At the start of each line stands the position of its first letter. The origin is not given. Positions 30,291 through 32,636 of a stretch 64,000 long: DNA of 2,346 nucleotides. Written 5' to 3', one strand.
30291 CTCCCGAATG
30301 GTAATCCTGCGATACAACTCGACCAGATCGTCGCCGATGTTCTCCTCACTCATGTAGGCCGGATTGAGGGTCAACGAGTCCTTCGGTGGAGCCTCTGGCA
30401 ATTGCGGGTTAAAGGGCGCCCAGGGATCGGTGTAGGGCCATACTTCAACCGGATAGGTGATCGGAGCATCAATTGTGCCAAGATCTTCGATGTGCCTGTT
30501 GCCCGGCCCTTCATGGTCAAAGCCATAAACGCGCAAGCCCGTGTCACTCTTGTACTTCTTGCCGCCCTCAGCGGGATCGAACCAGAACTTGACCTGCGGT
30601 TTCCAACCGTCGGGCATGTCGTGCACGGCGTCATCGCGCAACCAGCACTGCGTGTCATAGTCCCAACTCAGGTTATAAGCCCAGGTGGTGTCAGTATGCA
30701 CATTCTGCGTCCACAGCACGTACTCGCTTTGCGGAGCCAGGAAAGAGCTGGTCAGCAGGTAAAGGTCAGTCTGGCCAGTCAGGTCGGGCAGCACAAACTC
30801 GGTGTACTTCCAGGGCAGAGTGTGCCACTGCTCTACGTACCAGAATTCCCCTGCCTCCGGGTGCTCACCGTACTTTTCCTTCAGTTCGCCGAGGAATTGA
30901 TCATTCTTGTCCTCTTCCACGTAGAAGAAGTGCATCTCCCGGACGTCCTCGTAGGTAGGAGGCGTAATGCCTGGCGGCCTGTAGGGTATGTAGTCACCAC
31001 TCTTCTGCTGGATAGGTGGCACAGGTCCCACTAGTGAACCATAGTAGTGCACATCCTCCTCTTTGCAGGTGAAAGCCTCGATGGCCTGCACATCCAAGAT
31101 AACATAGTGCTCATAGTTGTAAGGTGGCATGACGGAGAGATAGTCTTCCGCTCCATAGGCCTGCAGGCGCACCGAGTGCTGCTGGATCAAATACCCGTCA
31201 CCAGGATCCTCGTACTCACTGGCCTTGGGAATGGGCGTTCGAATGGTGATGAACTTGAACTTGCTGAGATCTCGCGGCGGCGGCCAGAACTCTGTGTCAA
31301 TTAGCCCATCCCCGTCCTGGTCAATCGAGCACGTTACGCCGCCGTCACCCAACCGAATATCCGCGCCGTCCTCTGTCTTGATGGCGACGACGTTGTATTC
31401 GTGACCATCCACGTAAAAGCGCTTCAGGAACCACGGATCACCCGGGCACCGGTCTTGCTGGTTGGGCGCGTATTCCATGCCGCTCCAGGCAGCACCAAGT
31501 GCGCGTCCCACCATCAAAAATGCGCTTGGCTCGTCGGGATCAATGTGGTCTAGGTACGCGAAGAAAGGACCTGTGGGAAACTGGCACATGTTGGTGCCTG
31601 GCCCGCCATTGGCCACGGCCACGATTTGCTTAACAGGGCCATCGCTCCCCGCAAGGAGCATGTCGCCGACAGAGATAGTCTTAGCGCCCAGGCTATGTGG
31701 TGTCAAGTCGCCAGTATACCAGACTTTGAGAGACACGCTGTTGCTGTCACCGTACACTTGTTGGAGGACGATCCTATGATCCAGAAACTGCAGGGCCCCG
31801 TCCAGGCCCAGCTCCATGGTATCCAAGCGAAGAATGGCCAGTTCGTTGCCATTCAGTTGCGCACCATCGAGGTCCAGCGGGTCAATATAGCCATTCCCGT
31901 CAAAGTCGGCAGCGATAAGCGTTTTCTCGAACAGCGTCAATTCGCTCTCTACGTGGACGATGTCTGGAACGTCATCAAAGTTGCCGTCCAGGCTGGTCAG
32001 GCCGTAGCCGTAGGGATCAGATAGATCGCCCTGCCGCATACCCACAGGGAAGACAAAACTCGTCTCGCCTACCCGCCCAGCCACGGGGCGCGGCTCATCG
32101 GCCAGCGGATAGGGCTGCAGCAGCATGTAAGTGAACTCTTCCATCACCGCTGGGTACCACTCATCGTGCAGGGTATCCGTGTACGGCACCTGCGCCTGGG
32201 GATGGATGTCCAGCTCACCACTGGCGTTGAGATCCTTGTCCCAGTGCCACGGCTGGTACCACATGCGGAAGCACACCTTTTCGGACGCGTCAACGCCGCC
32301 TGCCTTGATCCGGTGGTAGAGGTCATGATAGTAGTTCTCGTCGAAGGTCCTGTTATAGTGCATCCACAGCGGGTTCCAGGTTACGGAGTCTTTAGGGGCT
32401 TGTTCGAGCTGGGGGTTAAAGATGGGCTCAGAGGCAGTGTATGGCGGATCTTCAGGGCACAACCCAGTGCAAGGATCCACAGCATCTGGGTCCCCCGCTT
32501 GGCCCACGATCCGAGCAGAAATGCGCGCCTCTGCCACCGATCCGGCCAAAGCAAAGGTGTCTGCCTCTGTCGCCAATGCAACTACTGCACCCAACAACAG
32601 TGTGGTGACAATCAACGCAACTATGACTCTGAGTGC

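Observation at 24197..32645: Three-gene cell-surface assembly module: LysM-anchored cohesin protein, a second secreted cohesin protein, and a giant protein carrying both a dockerin and a cohesin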

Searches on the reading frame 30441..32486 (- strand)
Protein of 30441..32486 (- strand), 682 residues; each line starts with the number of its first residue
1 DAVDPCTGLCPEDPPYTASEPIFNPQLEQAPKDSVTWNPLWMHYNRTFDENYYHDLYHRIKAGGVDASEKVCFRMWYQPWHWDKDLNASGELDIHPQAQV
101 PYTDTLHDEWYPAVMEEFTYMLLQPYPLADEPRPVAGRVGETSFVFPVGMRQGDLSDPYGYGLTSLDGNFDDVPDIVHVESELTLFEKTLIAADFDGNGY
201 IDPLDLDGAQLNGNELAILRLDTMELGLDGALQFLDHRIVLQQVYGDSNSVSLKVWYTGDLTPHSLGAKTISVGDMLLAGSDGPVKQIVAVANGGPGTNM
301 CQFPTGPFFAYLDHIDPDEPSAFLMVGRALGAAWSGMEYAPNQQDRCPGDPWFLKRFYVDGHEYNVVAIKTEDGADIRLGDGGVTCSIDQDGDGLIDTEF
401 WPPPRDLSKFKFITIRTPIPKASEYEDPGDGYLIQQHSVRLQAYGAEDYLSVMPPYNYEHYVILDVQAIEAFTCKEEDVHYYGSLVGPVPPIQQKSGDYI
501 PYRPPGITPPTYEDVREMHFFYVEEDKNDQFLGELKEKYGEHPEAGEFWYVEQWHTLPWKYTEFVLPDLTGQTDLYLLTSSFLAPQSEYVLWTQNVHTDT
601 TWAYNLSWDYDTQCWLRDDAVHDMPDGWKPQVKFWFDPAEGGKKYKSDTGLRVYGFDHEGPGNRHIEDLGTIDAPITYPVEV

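Call 32: search_solved_structures(query=A2, max_evalue=1)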
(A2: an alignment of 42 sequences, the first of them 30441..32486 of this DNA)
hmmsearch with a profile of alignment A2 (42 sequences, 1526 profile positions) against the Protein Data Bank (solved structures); distinct sequences matched with E-value up to 1: 14.
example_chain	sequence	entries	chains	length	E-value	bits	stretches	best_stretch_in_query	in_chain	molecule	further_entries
2y3n_B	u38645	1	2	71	0.0026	18.7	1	1347-1405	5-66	CELLULOSOMAL FAMILY-48 PROCESSIVE GLYCOSIDE HYDROLASE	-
2b59_B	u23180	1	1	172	0.018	15.9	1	1324-1406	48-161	Cellulosomal scaffolding protein A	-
5k39_B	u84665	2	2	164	0.079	13.7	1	1318-1396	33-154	Dockerin module from a protein of unknown function | Ig domain protein group 2 domain protein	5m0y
2ccl_B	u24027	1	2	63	0.079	13.7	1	1348-1396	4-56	ENDO-1,4-BETA-XYLANASE Y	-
1ohz_B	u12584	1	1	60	0.15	12.8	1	1349-1396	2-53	ENDO-1,4-BETA-XYLANASE Y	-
5g5d_B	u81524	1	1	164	0.17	12.6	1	1324-1401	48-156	CELLULOSOMAL-SCAFFOLDING PROTEIN A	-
4fl4_A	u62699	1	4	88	0.31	11.8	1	1341-1396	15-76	Glycoside hydrolase family 9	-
5lxv_B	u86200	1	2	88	0.36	11.5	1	1347-1400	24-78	Carbohydrate-binding protein WP_009985128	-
6kg9_A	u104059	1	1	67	0.43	11.3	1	1348-1393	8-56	And cellulose-binding endoglucanase family 9 CelL ortholog dockerin domain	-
6kgc_B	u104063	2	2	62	0.5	11.1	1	1348-1393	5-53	And cellulose-binding endoglucanase family 9 CelL ortholog dockerin domain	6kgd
6kge_D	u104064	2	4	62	0.51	11.1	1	1348-1393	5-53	And cellulose-binding endoglucanase family 9 CelL ortholog dockerin domain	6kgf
3l19_A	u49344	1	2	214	0.86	10.3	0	878-915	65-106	Calcium/calmodulin dependent protein kinase with a kinase domain and 4 calmodulin like EF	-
1daq_A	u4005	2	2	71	0.87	10.3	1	1348-1392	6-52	ENDOGLUCANASE SS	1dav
2mte_A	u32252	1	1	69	0.96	10.1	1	1348-1392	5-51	Cellulose 1,4-beta-cellobiosidase (reducing end) CelS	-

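Call 34: predict_structure(alignment_id=A2)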
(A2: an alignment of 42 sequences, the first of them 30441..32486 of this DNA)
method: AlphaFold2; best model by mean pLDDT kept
length: 682 residues; sequences in the alignment: 42
mean_pLDDT: 86.9   pTM: 0.88
mean pLDDT of the five models: 86.9, 85.2, 84.3, 82.0, 81.0
residues with pLDDT >= 90: 410; 70-90: 189; 50-70: 42; < 50: 41
segments of 3 or more residues with pLDDT < 50: 643-682
pLDDT, mean of each block of 10 residues (from residue 1): 86 92 91 90 96 95 98 91 90 85 84 94 96 97 98 83 95 97 98 97 95 96 98 98 95 97 94 98 94 97 96 96 98 93 93 96 97 93 86 95 96 96 62 84 88 94 91 87 94 72 77 88 75 65 70 62 83 87 84 89 94 94 88 79 44 38 40 41 31
secondary structure, 60 per line:
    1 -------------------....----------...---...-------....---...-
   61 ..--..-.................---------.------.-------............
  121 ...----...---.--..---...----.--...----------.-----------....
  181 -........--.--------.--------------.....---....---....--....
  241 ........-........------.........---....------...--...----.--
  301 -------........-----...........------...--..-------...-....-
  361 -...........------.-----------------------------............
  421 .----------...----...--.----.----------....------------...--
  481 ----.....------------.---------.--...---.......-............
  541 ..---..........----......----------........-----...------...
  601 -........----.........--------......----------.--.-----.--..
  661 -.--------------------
elements in order: H20-23 E34-36 E40-42 H50-53 E68-84 E109-123 E142-144 E177-180 H182-189 E216-220 E224-227 E231-234 E237-245 E250-257 E264-272 E276-279 E286-288 E308-315 E321-331 E338-340 E356-359 E362-372 E409-421 E432-434 E439-441 E460-463 E485-489 E521-527 E532-542 E546-555 E560-565 E576-583 E589-591 E602-609 E614-622 E631-636

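Call 46: fold_search(model_id=the predicted structure, library=pdb)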
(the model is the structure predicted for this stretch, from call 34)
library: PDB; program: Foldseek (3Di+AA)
matches with E <= 10: 501; with E <= 0.001: 0
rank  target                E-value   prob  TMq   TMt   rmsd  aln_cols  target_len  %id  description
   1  7s9y                  3.7e-02  0.11  0.08  0.06  21.2       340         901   10  Helicobacter Hepaticus CcsBA Open Conformation (released 2021-12-22)
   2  7a0q_A                3.9e-02  0.04  0.08  0.12  18.4       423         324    8  Crystal structure of kievitone hydratase from Nectria haematococca (C2 SG) (released 2021-08-18)
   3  5o78_A                9.3e-02  0.04  0.09  0.15  24.2       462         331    7  Crystal structure of Omp35 from Enterobacter aerogenes (released 2018-06-20)
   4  8yqu_B                1.3e-01  0.04  0.06  0.04  24.3       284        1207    9  African swine fever virus RNA Polymerase-M1249L complex1 (released 2024-11-06)
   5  4h69_B                2.0e-01  0.10  0.07  0.17  17.8       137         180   15  Crystal Structure of the Allene Oxide Cyclase 2 from Physcomitrella patens complexed with substrate analog (released 2012-10-17)
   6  9n73_LI               2.2e-01  0.03  0.11  0.12  23.0       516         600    7  SSU processome maturation and disassembly, State G (released 2025-10-29)
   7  8ptz_A                2.2e-01  0.02  0.08  0.08  23.0       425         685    8  Cryo-EM structure of human Elp123 in complex with tRNA, S-ethyl-CoA, 5'-deoxyadenosine and methionine (released 2024-04-17)
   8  2xe5_A                2.3e-01  0.02  0.07  0.11  18.8       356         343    6  Molecular insights into clinically isolated OmpC mutants and their role in multi-drug resistance (OmpC26) (released 2010-05-26)
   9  6sd0_A                2.6e-01  0.01  0.07  0.05  25.8       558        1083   10  Structure of beta-galactosidase from Thermotoga maritima. (released 2020-01-15)
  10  8gl6_F                3.3e-01  0.01  0.08  0.11  22.4       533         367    7  The Type 9 Secretion System in vitro assembled, RemA-CTD substrate bound complex (released 2024-01-31)
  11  9ltr_B                4.1e-01  0.02  0.08  0.05  24.1       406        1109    9  Cryo-EM structure of dimeric DDB1-DDA1-DET1-Ube2e2-COP1 complex (released 2026-01-28)
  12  3aeh_A                4.3e-01  0.01  0.07  0.13  23.1       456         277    6  Integral membrane domain of autotransporter Hbp (released 2010-07-07)
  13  4h69_D                4.8e-01  0.08  0.07  0.18  17.5       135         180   16  Crystal Structure of the Allene Oxide Cyclase 2 from Physcomitrella patens complexed with substrate analog (released 2012-10-17)
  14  7hs5_A                5.0e-01  0.02  0.07  0.14  17.2       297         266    8  PanDDA analysis group deposition -- Crystal Structure of FatA in complex with Z1217131798 (released 2025-08-13)
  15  7hqq_A                5.3e-01  0.02  0.08  0.14  16.8       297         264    8  PanDDA analysis group deposition -- Crystal Structure of FatA in complex with Z1198147845 (released 2025-08-13)
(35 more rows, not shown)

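Call 47: find_related_loci(query=A2, collection=genome_contigs, flank=8000)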
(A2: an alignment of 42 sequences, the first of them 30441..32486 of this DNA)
Query A2 (682 aa) in genome_contigs; peptide patterns used: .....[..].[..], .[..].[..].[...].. (x = any residue, [..] = any of these).
177 stretches matched a pattern; 138 encode a relative of the query (tblastn E <= 1e-3); the best 80 are kept; 75 distinct loci.
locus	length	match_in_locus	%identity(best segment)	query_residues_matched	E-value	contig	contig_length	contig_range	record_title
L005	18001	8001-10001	59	2-682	0e+0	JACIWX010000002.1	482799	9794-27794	MAG: Chloroflexota bacterium isolate MAG-37 Chloroflexota_E3_bin22_Scaffold_2, whole genome shotgun sequence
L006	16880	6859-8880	60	2-662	0e+0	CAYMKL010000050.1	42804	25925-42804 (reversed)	MAG TPA_asm: uncultured Anaerolineae bacterium isolate SRP167671_co1_184 genome assembly, contig: NODE_979_length_42804_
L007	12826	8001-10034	58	2-682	0e+0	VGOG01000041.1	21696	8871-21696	MAG: Chloroflexi bacterium isolate K_DeepCast_250m_m2_317 K_DeepCast_250m_m2_317_Ga0194125_10004496, whole genome shotgu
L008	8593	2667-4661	56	2-679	0e+0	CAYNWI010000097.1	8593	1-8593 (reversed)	MAG TPA_asm: uncultured Anaerolineae bacterium isolate binchicken_co196_404 genome assembly, contig: NODE_10882_length_8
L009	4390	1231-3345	54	2-679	0e+0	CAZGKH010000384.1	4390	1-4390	MAG TPA_asm: uncultured Anaerolineae bacterium isolate binchicken_co275_239 genome assembly, contig: NODE_39546_length_4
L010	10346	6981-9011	56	2-668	0e+0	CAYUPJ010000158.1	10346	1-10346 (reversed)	MAG TPA_asm: uncultured Anaerolineae bacterium isolate binchicken_co91_444 genome assembly, contig: NODE_8257_length_103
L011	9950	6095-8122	56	2-679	0e+0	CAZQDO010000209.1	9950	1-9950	MAG TPA_asm: uncultured Anaerolineae bacterium isolate binchicken_co338_52 genome assembly, contig: NODE_1807_length_995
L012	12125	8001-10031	56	2-679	0e+0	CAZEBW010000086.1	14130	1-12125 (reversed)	MAG TPA_asm: uncultured Anaerolineae bacterium isolate binchicken_co17_112 genome assembly, contig: NODE_9913_length_141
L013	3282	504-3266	54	4-679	0e+0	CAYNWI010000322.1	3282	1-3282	MAG TPA_asm: uncultured Anaerolineae bacterium isolate binchicken_co196_404 genome assembly, contig: NODE_43753_length_3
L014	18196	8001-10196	50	2-682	0e+0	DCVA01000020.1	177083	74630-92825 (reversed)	MAG TPA_asm: Anaerolineales bacterium UBA2200 UBA2200_contig_11841, whole genome shotgun sequence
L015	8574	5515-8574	51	2-682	0e+0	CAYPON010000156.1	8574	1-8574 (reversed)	MAG TPA_asm: uncultured Anaerolineae bacterium isolate SRP231805_co1_126 genome assembly, contig: NODE_7671_length_8574_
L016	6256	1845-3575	55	2-662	0e+0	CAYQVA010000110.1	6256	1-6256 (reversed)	MAG TPA_asm: uncultured Anaerolineae bacterium isolate binchicken_co349_119 genome assembly, contig: NODE_5197_length_62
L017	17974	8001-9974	53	9-682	0e+0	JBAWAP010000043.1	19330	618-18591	MAG: Anaerolineae bacterium isolate MFD04381_ilm_asm_bin11 k127_101066, whole genome shotgun sequence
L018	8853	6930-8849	49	2-672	0e+0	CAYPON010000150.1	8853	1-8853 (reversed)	MAG TPA_asm: uncultured Anaerolineae bacterium isolate SRP231805_co1_126 genome assembly, contig: NODE_7241_length_8853_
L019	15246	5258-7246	49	1-682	0e+0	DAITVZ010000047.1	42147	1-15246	MAG TPA_asm: Chloroflexota bacterium isolate CTOTU19863 NODE_921_length_42147_cov_8.320085, whole genome shotgun sequenc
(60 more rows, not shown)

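Call 65: search_protein_representatives(alignment_id=A3)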
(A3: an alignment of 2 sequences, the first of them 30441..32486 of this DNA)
Query: 2 sequences, 745 profile positions. Proteins with E-value up to 0.001 (for the whole library): 265; up to 1e-10: 200; up to 1e-30: 130. The best 150 are listed.
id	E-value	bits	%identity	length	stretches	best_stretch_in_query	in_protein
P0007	0.0e+00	1480.8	-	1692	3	13-718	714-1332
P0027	0.0e+00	1221.6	-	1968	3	4-721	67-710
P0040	0.0e+00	1210.7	-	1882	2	4-730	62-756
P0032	0.0e+00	1181.3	-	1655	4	25-631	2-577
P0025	0.0e+00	1150.3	-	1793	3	4-623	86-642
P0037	0.0e+00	1126.3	-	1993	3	3-630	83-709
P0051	0.0e+00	1108.3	-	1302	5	6-398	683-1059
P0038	0.0e+00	1092.0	-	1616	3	12-718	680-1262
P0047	0.0e+00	1073.0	-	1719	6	8-400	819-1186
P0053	2.1e-298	1008.1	-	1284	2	43-732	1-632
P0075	6.7e-298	1006.5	-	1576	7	102-500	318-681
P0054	3.7e-281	951.1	-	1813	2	11-728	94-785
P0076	2.5e-278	941.8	-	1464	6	108-623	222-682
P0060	1.7e-275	932.5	-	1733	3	4-721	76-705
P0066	2.1e-269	912.3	-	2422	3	3-627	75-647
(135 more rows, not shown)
